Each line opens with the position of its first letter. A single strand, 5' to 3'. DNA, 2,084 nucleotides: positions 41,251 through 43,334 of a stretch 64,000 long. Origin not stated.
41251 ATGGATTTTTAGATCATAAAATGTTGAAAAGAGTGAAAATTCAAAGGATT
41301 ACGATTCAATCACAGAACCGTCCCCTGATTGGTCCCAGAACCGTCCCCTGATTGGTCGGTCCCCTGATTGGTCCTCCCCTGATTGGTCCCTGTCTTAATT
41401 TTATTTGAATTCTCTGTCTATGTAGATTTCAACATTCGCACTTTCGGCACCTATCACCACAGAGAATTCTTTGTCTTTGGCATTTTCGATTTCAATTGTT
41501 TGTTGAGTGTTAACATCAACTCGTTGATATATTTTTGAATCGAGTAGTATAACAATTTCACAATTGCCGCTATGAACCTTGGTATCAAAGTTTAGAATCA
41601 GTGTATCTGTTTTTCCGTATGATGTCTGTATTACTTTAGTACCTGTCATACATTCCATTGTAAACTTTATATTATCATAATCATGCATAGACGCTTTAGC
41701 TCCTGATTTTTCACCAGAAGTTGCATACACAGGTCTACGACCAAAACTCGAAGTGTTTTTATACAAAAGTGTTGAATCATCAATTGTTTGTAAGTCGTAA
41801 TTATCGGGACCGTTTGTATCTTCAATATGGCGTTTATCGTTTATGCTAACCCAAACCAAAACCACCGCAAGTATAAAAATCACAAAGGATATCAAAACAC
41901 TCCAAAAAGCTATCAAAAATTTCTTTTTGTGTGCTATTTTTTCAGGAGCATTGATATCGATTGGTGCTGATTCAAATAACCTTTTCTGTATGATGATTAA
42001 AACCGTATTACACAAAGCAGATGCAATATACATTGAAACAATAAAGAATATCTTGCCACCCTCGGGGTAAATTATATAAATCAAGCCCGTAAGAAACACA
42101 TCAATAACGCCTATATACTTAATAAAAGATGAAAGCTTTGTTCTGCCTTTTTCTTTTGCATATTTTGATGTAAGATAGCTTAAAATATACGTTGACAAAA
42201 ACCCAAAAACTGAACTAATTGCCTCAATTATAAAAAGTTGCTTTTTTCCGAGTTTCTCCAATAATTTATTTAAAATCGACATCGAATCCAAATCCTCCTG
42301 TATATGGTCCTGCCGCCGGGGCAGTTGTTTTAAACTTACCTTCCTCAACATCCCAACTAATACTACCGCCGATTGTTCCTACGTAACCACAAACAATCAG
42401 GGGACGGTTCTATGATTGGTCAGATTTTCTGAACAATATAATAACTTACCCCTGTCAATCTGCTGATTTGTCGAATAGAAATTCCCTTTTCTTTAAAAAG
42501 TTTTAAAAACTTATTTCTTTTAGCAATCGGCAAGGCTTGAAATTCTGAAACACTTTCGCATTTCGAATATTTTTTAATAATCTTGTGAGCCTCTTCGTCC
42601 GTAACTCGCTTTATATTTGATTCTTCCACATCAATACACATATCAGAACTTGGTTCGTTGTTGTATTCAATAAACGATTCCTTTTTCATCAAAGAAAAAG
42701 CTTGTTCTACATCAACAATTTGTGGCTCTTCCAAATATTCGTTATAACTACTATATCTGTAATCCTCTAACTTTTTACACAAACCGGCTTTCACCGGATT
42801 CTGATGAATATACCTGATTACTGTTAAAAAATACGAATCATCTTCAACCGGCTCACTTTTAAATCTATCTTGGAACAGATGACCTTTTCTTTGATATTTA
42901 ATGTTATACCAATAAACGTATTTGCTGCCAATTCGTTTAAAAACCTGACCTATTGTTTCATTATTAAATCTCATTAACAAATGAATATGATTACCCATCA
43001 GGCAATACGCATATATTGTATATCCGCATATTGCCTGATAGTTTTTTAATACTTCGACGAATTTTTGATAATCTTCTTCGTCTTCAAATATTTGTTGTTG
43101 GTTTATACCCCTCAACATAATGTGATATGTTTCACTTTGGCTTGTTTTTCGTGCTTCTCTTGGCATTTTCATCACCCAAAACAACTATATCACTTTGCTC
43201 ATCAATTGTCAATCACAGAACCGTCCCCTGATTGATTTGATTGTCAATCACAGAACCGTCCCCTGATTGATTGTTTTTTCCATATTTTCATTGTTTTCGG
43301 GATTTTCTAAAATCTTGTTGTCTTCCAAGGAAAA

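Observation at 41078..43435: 2.0-kb Y1-transposase cassette bracketed by a perfect 163-bp duplication of host sequence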

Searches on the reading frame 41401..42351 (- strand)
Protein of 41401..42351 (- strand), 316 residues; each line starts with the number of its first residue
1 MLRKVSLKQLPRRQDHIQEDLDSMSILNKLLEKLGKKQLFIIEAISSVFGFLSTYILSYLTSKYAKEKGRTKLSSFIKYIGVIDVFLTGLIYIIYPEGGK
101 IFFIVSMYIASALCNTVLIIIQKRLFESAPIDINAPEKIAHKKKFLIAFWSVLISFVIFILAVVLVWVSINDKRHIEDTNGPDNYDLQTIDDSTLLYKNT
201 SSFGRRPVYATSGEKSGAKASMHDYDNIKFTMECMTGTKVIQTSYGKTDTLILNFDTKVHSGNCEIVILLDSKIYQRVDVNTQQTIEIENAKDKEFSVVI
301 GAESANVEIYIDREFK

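Call 6: search_protein_families(library=pfam, proteins=[window:41401-42351:-], max_evalue=0.01)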
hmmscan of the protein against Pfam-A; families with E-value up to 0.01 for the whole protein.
window:41401-42351:- (316 aa): 1 family
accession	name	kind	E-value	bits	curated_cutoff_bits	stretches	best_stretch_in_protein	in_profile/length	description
PF15183.11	MRAP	-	0.0018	18.6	27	1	138-177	31-69/89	Melanocortin-2 receptor accessory protein family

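Call 17: find_encoding_contigs(protein=window:41401-42282:-, flank=8000, max_places=10)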
Protein window:41401-42282:- (293 aa): 20 contigs read that carry it; 8 places shown.
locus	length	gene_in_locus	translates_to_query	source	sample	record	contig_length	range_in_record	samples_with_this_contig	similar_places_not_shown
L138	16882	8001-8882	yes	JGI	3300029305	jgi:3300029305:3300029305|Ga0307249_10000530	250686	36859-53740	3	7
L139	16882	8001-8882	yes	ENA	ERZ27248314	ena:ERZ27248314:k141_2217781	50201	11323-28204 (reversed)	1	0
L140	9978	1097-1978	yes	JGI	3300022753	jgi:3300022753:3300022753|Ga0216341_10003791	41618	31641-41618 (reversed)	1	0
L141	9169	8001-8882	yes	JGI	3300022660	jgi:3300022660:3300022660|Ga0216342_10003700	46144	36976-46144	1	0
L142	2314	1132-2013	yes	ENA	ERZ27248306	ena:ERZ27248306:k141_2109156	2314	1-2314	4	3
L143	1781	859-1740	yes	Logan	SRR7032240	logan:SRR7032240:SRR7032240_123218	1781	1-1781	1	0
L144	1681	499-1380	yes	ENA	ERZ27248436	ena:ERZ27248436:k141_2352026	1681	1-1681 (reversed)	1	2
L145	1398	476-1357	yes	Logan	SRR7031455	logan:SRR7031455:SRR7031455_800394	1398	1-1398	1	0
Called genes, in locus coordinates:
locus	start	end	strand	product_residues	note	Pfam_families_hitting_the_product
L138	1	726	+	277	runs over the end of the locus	PF00950:ABC-3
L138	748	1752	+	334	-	PF00022:Actin (faint), PF06723:MreB_Mbl, PF00012:HSP70, PF11104:PilM_2 (faint), PF14450:FtsA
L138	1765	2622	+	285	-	PF04085:MreC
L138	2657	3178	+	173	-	-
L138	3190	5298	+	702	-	PF03717:PBP_dimer, PF00905:Transpeptidase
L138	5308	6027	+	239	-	PF00142:Fer4_NifH (faint), PF01656:CbiA, PF06564:CBP_BcsQ, PF09140:MipZ (weak), PF10609:ParA, PF13614:AAA_31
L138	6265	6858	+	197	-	PF09515:Thia_YuaJ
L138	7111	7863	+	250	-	PF01797:Y1_Tnp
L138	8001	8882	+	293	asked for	-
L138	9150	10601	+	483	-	PF13181:TPR_8 (faint), PF13428:TPR_14 (faint), PF07719:TPR_2 (faint), PF13432:TPR_16 (faint), PF25062:ARM_TT21_N (faint), PF14559:TPR_19, PF12895:ANAPC3 (weak), PF14559:TPR_19 (weak), +1 more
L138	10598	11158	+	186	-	-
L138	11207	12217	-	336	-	PF00753:Lactamase_B (weak), PF12706:Lactamase_B_2 (weak)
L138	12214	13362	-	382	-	-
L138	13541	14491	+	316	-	-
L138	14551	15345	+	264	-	PF03099:BPL_LplA_LipB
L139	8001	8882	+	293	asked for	-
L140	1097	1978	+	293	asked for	-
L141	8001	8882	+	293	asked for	-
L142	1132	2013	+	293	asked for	-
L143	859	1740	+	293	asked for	-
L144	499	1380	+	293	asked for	-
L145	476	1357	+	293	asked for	-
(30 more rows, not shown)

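Call 26: search_protein_families(library=ncbifam, proteins=[window:41401-42351:-], max_evalue=0.01)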
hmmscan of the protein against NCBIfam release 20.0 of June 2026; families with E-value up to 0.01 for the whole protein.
window:41401-42351:- (316 aa): 0 families

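Call 44: find_homologous_proteins(query=window:41401-42282:-, max_evalue=0.001)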
Query window:41401-42282:- (293 aa): 7 proteins with E <= 0.001 among 858 candidates.
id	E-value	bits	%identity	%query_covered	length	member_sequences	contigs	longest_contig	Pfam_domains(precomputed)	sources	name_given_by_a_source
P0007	1.9e-185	633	100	100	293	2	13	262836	-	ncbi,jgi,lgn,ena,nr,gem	ncbi:MAG: hypothetical protein E7530_01150 [Ruminococcaceae bacterium]|nr:hypothetical protein [Osci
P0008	1.8e-153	528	85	99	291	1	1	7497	-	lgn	-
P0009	6.3e-152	523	84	99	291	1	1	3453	-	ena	-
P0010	2.1e-124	433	72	100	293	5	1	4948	-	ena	-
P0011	9.6e-122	424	68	100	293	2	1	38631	-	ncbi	-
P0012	1.6e-114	400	68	100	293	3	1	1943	-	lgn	-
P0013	9.2e-104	365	62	99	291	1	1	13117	-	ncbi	-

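Call 45: find_encoding_contigs(protein=P0011, flank=6000, max_places=4)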
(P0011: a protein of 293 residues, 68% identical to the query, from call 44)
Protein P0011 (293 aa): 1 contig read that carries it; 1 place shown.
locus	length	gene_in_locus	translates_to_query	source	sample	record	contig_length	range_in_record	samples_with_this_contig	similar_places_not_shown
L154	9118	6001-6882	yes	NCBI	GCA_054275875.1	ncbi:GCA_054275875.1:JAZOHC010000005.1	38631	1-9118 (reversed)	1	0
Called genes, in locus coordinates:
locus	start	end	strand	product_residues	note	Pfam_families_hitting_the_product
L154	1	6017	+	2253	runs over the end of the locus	PF02018:CBM_4_9 (weak), PF05593:RHS_repeat (weak)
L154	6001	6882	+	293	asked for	-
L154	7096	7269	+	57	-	-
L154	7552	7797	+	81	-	-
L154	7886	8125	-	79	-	-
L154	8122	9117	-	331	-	?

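Call 46: find_encoding_contigs(protein=P0013, flank=6000, max_places=4)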
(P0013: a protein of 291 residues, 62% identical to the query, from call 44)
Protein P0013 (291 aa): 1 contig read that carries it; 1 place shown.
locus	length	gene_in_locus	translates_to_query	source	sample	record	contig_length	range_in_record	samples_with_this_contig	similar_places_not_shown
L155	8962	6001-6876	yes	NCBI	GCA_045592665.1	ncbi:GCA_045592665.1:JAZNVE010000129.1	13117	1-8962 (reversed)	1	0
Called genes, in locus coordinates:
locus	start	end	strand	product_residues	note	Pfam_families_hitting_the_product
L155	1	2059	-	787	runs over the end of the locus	PF01588:tRNA_bind, PF03483:B3_4, PF03484:B5, PF17759:tRNA_synthFbeta, PF03147:FDX-ACB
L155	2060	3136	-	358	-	PF02912:Phe_tRNA-synt_N, PF01409:tRNA-synt_2d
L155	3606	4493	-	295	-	PF04794:YdjC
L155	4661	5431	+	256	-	PF01261:AP_endonuc_2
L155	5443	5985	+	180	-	-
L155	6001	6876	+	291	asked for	-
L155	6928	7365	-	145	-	PF00075:RNase_H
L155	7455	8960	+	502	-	?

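Call 49: find_encoding_contigs(protein=P0008, flank=7000, max_places=4)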
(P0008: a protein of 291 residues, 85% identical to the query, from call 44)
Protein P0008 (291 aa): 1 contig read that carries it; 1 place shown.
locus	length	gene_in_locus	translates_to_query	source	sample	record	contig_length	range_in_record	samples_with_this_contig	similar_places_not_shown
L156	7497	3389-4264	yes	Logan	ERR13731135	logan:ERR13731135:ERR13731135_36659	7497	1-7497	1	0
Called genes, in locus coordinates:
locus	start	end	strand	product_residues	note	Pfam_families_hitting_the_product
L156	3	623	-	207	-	?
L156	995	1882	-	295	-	PF04794:YdjC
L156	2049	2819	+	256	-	PF01261:AP_endonuc_2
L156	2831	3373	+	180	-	-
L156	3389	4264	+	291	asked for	-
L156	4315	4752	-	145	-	PF00075:RNase_H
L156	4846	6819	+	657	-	PF00132:Hexapep (faint), PF24894:Hexapep_GlmU (weak), PF25084:LbH_EIF2B, PF25087:GMPPB_C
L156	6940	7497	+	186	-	?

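Call 50: find_encoding_contigs(protein=P0010, flank=7000, max_places=4)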
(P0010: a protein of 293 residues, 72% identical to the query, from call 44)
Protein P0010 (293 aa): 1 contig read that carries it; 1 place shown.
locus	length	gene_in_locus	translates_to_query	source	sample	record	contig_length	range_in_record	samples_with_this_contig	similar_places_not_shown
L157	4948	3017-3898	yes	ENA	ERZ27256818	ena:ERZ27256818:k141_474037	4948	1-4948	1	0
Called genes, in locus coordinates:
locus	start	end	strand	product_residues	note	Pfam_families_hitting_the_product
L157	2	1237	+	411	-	?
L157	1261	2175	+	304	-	-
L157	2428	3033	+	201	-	-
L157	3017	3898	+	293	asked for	-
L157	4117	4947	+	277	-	?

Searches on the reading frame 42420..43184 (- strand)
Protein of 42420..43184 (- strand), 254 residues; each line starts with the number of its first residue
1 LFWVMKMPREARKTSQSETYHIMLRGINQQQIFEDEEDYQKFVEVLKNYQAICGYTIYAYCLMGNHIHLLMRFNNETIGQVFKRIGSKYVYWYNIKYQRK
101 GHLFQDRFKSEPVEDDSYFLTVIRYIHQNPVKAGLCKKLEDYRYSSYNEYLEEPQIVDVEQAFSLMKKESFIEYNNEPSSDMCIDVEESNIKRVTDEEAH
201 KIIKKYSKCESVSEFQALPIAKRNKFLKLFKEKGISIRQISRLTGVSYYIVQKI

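Call 6: search_protein_families(library=pfam, proteins=[window:42420-43184:-], max_evalue=0.01)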
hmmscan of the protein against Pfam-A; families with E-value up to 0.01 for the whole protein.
window:42420-43184:- (254 aa): 1 family
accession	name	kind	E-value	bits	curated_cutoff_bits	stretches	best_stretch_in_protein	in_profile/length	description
PF01797.21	Y1_Tnp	-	4.8e-15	56.2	23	1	18-129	5-121/121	Transposase IS200 like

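Call 8: find_encoding_contigs(protein=window:42420-43184:-, flank=6000, max_places=10)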
Protein window:42420-43184:- (254 aa): no gene with exactly this product is on record in the collection.

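Call 16: find_encoding_contigs(protein=window:42420-43172:-, flank=8000, max_places=10)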
Protein window:42420-43172:- (250 aa): 24 contigs read that carry it; 10 places shown.
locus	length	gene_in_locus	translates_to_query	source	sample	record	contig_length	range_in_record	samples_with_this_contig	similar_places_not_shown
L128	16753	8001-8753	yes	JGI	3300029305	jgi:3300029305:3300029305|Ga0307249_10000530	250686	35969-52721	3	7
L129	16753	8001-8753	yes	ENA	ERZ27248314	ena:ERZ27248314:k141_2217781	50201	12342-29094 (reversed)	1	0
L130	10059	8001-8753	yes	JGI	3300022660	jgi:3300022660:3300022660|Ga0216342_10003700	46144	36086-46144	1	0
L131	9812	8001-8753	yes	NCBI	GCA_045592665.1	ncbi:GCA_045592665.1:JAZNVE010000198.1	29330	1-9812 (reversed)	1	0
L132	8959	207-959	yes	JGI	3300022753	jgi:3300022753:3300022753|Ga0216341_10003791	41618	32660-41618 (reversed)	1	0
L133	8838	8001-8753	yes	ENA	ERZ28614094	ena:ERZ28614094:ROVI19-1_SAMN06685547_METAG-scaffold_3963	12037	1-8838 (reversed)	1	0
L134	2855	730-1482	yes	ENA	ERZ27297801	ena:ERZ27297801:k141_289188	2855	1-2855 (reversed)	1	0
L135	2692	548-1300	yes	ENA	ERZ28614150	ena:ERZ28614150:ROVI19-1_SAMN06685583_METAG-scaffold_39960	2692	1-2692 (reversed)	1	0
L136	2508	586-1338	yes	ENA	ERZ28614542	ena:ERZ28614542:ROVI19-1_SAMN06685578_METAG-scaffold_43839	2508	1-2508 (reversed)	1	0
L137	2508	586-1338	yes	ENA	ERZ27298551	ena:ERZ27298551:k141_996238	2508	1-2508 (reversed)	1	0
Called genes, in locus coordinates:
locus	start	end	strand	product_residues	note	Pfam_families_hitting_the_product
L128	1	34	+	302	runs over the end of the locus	PF01297:ZnuA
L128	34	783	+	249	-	PF00005:ABC_tran, PF13304:AAA_21 (faint)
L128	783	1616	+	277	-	PF00950:ABC-3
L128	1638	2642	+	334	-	PF00022:Actin (faint), PF06723:MreB_Mbl, PF00012:HSP70, PF11104:PilM_2 (faint), PF14450:FtsA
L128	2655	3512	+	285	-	PF04085:MreC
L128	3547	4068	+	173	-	-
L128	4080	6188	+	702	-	PF03717:PBP_dimer, PF00905:Transpeptidase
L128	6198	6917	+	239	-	PF00142:Fer4_NifH (faint), PF01656:CbiA, PF06564:CBP_BcsQ, PF09140:MipZ (weak), PF10609:ParA, PF13614:AAA_31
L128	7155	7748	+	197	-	PF09515:Thia_YuaJ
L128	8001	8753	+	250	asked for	PF01797:Y1_Tnp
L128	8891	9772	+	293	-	-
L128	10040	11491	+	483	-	PF13181:TPR_8 (faint), PF13428:TPR_14 (faint), PF07719:TPR_2 (faint), PF13432:TPR_16 (faint), PF25062:ARM_TT21_N (faint), PF14559:TPR_19, PF12895:ANAPC3 (weak), PF14559:TPR_19 (weak), +1 more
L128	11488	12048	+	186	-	-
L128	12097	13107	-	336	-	PF00753:Lactamase_B (weak), PF12706:Lactamase_B_2 (weak)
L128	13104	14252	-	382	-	-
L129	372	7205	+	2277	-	PF25023:TEN_YD-shell (faint), PF02018:CBM_4_9 (weak), PF05593:RHS_repeat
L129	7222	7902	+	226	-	-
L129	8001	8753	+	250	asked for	PF01797:Y1_Tnp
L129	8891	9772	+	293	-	-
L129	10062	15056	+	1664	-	PF05593:RHS_repeat (faint), PF25023:TEN_YD-shell (weak)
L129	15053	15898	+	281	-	-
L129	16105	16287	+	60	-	-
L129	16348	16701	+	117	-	PF03862:SpoVAC_SpoVAEB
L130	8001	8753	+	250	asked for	PF01797:Y1_Tnp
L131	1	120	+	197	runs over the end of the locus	PF09515:Thia_YuaJ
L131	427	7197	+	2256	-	PF05593:RHS_repeat (faint), PF15636:Tox-GHH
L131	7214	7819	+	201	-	-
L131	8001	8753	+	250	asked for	PF01797:Y1_Tnp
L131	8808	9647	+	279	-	-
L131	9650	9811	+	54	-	?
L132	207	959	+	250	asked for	PF01797:Y1_Tnp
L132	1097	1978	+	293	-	-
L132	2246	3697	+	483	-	PF13181:TPR_8 (faint), PF13428:TPR_14 (faint), PF07719:TPR_2 (faint), PF13432:TPR_16 (faint), PF25062:ARM_TT21_N (faint), PF14559:TPR_19, PF12895:ANAPC3 (weak), PF14559:TPR_19 (weak), +1 more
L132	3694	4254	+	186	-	-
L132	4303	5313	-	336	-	PF00753:Lactamase_B (weak), PF12706:Lactamase_B_2 (weak)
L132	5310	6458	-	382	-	-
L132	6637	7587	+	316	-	-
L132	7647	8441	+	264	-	PF03099:BPL_LplA_LipB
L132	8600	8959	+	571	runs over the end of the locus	PF00404:Dockerin_1 (weak)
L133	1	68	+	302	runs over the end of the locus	PF01297:ZnuA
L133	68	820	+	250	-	PF00005:ABC_tran, PF13304:AAA_21 (faint)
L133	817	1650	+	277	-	PF00950:ABC-3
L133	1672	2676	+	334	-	PF00022:Actin (faint), PF06723:MreB_Mbl, PF00012:HSP70, PF11104:PilM_2 (faint), PF14450:FtsA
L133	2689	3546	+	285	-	PF04085:MreC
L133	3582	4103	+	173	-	-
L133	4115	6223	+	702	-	PF03717:PBP_dimer, PF00905:Transpeptidase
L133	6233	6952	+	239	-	PF00142:Fer4_NifH (faint), PF01656:CbiA, PF02374:ArsA_ATPase (faint), PF06564:CBP_BcsQ, PF09140:MipZ, PF10609:ParA, PF13614:AAA_31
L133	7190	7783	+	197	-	PF09515:Thia_YuaJ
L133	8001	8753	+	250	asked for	PF01797:Y1_Tnp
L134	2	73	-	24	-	?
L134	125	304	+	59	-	-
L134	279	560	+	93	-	-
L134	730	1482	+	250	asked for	PF01797:Y1_Tnp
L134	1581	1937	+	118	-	-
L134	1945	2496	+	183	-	-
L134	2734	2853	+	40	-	?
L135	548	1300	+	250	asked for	PF01797:Y1_Tnp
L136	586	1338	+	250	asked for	PF01797:Y1_Tnp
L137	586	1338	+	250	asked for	PF01797:Y1_Tnp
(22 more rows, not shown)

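Call 26: search_protein_families(library=ncbifam, proteins=[window:42420-43184:-], max_evalue=0.01)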
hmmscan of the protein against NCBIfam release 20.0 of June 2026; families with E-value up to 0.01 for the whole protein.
window:42420-43184:- (254 aa): 1 family
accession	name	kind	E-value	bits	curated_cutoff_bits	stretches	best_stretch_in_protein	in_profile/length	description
NF047646.1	REP_Tyr_transpos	equivalog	5.5e-23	81.5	80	1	11-145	3-146/146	REP-associated tyrosine transposase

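Call 27: search_solved_structures(query=window:42420-43184:-, max_evalue=0.01, show_alignments=2)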
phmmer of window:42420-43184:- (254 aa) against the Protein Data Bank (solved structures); distinct sequences matched with E-value up to 0.01: 0.

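Call 42: find_homologous_proteins(query=L129:7222-7902:+, max_evalue=0.00001)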
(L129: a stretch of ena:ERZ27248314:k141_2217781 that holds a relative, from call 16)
Query L129:7222-7902:+ (226 aa): 6 proteins with E <= 0.00001 among 139 candidates.
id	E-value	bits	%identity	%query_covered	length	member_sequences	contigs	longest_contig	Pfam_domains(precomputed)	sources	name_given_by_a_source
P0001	4.9e-146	502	99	100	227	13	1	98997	-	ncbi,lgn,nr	ncbi:MAG: hypothetical protein IKT55_00315 [Clostridia bacterium]|nr:hypothetical protein [Clostridi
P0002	5.5e-129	447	89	100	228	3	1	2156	-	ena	-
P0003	8.2e-124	430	85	100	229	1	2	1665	-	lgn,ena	-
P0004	5.0e-111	388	80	99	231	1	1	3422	-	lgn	-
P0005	7.6e-97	341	72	94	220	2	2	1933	-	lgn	-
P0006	3.6e-18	84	51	46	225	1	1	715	PF04998.23,PF05000.23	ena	-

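Call 43: find_encoding_contigs(protein=P0001, flank=10000, max_places=10)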
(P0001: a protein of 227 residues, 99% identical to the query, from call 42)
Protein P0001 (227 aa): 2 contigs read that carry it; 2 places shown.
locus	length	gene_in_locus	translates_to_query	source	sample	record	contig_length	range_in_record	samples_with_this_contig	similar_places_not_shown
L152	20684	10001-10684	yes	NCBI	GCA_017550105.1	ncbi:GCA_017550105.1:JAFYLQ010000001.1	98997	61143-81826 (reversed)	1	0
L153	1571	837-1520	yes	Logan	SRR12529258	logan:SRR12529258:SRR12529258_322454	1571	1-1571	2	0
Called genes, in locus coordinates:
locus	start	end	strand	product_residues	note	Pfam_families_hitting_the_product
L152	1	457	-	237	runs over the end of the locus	PF02527:GidB, PF05175:MTS (weak), PF13649:Methyltransf_25 (faint), PF13847:Methyltransf_31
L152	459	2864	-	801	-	PF01055:Glyco_hydro_31_2nd, PF21365:Glyco_hydro_31_3rd, PF17137:DUF5110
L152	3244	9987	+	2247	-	PF02018:CBM_4_9, PF05593:RHS_repeat (weak)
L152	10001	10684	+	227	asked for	-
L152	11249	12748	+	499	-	PF08903:DUF1846, PF20921:DUF1846_C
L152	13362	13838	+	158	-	PF14478:DUF4430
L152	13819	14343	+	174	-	-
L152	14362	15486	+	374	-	PF01594:AI-2E_transport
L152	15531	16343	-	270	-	PF07934:OGG_N, PF00730:HhH-GPD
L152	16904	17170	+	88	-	-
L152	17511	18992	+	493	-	PF00702:Hydrolase, PF12710:HAD, PF13419:HAD_2, PF13242:Hydrolase_like (weak), PF02811:PHP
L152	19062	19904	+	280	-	PF06161:DUF975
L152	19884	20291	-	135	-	-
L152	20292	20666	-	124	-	-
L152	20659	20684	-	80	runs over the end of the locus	-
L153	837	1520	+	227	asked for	-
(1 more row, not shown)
